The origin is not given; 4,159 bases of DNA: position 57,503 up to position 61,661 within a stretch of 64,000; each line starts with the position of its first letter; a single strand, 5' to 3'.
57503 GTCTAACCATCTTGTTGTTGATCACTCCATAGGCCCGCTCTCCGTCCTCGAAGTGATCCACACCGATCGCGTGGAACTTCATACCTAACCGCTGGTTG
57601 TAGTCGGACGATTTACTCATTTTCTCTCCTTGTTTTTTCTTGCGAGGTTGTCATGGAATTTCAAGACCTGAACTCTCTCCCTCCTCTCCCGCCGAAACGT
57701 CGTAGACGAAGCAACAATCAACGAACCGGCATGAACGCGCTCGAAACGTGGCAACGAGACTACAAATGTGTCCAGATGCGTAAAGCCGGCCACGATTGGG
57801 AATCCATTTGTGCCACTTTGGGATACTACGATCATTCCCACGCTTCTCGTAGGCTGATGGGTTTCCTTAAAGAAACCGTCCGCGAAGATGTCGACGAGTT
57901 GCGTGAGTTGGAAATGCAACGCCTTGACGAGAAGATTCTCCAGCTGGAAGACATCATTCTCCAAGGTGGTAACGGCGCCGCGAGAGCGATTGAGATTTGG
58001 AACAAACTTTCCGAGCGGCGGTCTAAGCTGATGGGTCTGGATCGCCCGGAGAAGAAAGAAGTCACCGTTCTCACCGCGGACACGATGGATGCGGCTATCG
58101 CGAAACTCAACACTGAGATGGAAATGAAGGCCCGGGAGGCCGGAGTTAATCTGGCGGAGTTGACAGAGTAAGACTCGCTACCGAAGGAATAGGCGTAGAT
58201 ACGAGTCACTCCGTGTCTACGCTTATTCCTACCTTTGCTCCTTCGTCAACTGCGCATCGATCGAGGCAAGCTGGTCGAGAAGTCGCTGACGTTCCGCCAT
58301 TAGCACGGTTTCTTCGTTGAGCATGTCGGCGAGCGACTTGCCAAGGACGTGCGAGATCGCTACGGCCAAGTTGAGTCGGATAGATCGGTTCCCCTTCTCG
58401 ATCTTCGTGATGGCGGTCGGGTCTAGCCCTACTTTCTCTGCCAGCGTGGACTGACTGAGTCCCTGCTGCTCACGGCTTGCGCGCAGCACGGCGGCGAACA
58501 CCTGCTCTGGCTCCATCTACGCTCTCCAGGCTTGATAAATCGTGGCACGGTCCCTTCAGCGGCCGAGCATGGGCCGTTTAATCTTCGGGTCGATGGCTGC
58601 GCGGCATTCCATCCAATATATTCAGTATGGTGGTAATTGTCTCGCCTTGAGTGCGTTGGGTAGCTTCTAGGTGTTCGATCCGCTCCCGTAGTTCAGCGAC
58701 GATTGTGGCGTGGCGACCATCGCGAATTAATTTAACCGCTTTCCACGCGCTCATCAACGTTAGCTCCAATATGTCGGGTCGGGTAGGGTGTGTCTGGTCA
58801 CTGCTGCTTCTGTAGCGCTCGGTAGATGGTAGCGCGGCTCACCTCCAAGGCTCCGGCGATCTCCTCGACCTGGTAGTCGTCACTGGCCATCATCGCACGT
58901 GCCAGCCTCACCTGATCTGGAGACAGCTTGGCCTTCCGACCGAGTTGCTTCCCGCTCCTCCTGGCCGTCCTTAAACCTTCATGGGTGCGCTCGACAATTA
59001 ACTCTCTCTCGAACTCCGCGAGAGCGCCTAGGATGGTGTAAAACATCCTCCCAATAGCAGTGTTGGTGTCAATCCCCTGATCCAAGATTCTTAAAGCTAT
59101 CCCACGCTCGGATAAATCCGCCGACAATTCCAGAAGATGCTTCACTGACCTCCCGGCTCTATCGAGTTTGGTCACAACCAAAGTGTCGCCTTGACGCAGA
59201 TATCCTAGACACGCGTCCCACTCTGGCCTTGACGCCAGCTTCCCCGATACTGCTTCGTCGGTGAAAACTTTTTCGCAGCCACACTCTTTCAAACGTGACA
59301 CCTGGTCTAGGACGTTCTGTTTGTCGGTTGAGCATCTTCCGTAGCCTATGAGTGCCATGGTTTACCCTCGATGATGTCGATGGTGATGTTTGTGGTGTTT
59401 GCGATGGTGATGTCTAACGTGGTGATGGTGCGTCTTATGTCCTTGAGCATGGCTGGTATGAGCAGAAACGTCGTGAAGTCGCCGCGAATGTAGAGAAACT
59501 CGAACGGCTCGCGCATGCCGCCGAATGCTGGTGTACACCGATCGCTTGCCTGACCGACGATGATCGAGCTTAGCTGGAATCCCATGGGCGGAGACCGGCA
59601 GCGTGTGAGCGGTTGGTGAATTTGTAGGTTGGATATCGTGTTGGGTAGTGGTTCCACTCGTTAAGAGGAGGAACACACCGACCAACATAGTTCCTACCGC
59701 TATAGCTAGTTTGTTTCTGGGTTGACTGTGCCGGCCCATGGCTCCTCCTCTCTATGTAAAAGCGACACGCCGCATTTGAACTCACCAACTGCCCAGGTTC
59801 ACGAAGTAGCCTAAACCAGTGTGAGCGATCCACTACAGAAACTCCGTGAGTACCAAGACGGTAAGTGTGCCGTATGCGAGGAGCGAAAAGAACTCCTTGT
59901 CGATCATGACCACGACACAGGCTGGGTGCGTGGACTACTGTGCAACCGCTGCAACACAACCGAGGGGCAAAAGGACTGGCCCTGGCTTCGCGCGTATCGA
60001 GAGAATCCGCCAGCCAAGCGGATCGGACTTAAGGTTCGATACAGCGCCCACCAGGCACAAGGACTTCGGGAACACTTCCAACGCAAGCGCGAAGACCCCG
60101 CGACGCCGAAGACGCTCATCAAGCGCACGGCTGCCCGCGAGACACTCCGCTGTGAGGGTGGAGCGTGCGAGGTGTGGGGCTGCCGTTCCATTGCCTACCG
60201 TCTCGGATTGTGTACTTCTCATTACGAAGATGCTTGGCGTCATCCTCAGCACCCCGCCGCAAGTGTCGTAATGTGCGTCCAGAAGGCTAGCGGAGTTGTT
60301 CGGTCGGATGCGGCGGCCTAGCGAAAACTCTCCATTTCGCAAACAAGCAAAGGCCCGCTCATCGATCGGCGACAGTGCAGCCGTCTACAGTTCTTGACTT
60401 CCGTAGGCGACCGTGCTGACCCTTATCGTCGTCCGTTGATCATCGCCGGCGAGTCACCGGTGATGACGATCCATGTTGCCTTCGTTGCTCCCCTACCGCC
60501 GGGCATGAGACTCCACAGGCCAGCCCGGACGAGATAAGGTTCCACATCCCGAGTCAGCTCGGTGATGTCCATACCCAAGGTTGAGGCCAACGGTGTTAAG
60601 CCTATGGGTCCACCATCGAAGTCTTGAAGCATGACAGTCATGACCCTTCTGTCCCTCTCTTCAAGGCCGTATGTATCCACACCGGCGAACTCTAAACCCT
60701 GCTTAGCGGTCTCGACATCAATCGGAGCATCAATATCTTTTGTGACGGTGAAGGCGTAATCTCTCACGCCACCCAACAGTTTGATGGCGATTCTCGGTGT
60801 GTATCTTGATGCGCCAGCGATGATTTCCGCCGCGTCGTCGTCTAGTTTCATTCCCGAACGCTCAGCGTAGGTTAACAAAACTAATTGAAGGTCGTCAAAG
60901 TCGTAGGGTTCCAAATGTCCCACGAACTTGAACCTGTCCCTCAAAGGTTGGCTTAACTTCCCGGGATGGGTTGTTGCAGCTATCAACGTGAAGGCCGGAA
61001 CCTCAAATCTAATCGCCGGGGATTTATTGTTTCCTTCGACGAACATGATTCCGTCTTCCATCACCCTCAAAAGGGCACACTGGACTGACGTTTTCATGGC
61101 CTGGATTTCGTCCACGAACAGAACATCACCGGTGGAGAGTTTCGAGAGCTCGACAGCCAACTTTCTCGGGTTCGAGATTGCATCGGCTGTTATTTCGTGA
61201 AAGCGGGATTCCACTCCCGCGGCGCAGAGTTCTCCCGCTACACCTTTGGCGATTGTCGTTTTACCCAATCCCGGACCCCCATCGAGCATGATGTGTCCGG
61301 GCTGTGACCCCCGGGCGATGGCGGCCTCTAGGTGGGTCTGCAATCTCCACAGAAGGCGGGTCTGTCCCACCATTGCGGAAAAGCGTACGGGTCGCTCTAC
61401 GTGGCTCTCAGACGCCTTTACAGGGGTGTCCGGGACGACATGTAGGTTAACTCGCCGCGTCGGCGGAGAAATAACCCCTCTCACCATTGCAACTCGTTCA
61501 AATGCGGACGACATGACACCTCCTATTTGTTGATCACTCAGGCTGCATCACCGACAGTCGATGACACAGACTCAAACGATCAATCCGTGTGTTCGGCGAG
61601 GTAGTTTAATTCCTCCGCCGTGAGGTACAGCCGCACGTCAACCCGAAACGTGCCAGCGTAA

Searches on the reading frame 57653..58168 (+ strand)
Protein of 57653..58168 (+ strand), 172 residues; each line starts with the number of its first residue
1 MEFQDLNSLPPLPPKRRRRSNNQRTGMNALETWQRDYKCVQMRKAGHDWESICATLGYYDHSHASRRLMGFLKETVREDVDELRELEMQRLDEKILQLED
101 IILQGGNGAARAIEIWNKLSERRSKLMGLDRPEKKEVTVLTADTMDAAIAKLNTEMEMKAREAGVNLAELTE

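Call 58: search_protein_families(library=phrogs, proteins=[window:57653-58168:+], max_evalue=0.001)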
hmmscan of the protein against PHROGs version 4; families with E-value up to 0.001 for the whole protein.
window:57653-58168:+ (172 aa): 1 family
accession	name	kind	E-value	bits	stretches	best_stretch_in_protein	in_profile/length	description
phrog_645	-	DNA, RNA and nucleotide metabolism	3.2e-23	83.9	1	17-160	8-150/196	Rnase E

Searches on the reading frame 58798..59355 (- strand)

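Call 58: search_protein_families(library=phrogs, proteins=[window:58798-59355:-], max_evalue=0.001)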
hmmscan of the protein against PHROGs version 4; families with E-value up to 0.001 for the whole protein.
window:58798-59355:- (185 aa): 6 families
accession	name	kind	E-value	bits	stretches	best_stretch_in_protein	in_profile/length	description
phrog_125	-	DNA, RNA and nucleotide metabolism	2.9e-62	211.5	1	2-184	22-203/254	DNA invertase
phrog_95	-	integration and excision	7.9e-28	98.4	1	29-141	127-243/651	integrase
phrog_8275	-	DNA, RNA and nucleotide metabolism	6.4e-10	39.8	1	2-50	2-49/51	DNA invertase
phrog_517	-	DNA, RNA and nucleotide metabolism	2.1e-05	26.4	1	121-183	65-124/128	HTH DNA binding protein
phrog_664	-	DNA, RNA and nucleotide metabolism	2.3e-05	25.3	1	109-184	42-124/210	DNA binding protein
phrog_309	-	head and packaging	0.00036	21.6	1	128-179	122-175/319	terminase small subunit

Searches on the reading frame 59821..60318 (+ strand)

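Call 58: search_protein_families(library=phrogs, proteins=[window:59821-60318:+], max_evalue=0.001)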
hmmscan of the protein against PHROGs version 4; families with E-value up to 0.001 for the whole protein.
window:59821-60318:+ (166 aa): 6 families
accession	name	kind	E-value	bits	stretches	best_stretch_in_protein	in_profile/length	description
phrog_2914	-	DNA, RNA and nucleotide metabolism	7.4e-18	66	1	6-86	88-178/190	endonuclease VII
phrog_307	-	DNA, RNA and nucleotide metabolism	1.4e-16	62.4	1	6-95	113-210/334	endonuclease VII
phrog_2633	-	DNA, RNA and nucleotide metabolism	1.1e-13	52.5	1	6-49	75-120/142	endonuclease VII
phrog_423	-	DNA, RNA and nucleotide metabolism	2.2e-13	51.4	1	6-50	16-66/159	endonuclease VII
phrog_11865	-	DNA, RNA and nucleotide metabolism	3.9e-06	28.3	1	26-50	1-25/95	endonuclease VII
phrog_17507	-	DNA, RNA and nucleotide metabolism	4.7e-05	24.2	1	27-46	1-20/65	endonuclease VII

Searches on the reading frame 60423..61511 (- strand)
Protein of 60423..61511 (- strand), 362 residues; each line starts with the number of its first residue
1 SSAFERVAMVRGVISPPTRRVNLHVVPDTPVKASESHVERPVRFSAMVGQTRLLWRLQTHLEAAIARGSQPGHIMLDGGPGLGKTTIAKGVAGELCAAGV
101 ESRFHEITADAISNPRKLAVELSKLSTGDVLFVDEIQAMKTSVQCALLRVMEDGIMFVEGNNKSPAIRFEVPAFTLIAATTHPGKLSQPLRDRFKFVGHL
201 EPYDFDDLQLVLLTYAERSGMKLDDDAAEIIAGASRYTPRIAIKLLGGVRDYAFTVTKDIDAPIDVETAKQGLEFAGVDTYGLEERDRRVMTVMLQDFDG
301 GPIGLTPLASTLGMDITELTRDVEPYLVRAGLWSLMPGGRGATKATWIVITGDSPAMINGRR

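Call 11: search_protein_families(library=phrogs, proteins=[window:60423-61511:-], max_evalue=0.001)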
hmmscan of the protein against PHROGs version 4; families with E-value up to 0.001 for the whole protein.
window:60423-61511:- (362 aa): 5 families
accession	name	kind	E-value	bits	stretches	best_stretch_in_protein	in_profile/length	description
phrog_5846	-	DNA, RNA and nucleotide metabolism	1.6e-20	74.7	1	40-154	11-121/380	clamp loader of DNA polymerase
phrog_168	-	DNA, RNA and nucleotide metabolism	5.3e-15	56.9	1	60-210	32-165/314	clamp loader of DNA polymerase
phrog_16448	-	other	3e-07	30.1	1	66-196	447-587/680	ATPase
phrog_7998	-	unknown function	0.00022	21.5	0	100-212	87-188/339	-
phrog_3757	-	unknown function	0.00093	19.7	0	57-95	114-150/367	-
